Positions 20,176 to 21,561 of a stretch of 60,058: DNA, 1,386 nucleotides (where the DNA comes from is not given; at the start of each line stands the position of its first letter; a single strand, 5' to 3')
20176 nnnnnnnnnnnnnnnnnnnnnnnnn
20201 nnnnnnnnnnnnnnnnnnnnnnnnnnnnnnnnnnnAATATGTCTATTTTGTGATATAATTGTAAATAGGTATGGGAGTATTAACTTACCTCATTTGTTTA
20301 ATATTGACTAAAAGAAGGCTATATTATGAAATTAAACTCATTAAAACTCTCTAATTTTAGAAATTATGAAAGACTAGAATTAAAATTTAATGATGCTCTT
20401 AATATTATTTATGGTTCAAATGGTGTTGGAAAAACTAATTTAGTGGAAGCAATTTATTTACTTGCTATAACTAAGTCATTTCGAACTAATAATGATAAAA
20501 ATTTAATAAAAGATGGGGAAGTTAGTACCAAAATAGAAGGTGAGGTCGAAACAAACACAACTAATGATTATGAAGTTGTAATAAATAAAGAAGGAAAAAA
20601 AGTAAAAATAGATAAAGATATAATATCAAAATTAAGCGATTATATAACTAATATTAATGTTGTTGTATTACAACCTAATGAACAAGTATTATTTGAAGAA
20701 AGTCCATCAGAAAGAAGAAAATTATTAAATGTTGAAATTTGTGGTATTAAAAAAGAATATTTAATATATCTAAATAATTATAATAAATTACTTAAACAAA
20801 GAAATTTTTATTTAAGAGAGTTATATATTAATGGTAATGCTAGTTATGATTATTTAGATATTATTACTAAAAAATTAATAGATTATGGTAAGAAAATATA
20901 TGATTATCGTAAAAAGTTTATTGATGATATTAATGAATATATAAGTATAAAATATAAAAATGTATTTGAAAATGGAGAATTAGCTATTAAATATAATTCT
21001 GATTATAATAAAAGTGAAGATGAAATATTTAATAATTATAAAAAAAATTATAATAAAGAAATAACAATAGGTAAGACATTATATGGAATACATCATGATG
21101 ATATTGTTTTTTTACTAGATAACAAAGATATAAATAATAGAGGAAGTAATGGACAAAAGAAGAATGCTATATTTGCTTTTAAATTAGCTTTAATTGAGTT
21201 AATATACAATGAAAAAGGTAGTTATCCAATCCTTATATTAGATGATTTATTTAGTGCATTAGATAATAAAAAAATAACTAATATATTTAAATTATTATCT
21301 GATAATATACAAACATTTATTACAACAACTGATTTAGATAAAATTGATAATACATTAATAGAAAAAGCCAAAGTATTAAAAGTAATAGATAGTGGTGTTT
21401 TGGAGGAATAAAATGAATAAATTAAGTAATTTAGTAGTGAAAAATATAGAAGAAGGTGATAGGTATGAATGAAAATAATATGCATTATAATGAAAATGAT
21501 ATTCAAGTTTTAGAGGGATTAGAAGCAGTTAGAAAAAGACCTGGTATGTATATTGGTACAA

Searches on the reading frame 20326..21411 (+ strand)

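Call 45: search_protein_families(library=pfam, proteins=[window:20326-21411:+], max_evalue=0.001)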
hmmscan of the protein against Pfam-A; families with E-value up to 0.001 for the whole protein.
window:20326-21411:+ (361 aa): 7 families
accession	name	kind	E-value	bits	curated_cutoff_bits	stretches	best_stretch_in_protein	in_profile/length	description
PF02463.25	SMC_N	-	9.8e-22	77.9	40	2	3-109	2-114/220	RecF/RecN/SMC N terminal domain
PF13476.12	AAA_23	-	1.6e-09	39.2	27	1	5-226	1-177/201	AAA domain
PF13304.12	AAA_21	-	6.5e-09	36.7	27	1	25-57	1-26/304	AAA domain, putative AbiEii toxin, Type IV TA system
PF10088.15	DUF2326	-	1.3e-07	31.9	28.7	1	268-339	28-105/141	Uncharacterised protein conserved in bacteria (DUF2326)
PF13175.12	AAA_15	-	7.4e-07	29.5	32.1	1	1-338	1-265/374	AAA ATPase domain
PF13514.12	AAA_27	-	4.1e-05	23.7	22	1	1-84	1-84/206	AAA domain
PF13555.12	AAA_29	-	0.00084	19.5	27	0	3-55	1-55/61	P-loop containing region of AAA domain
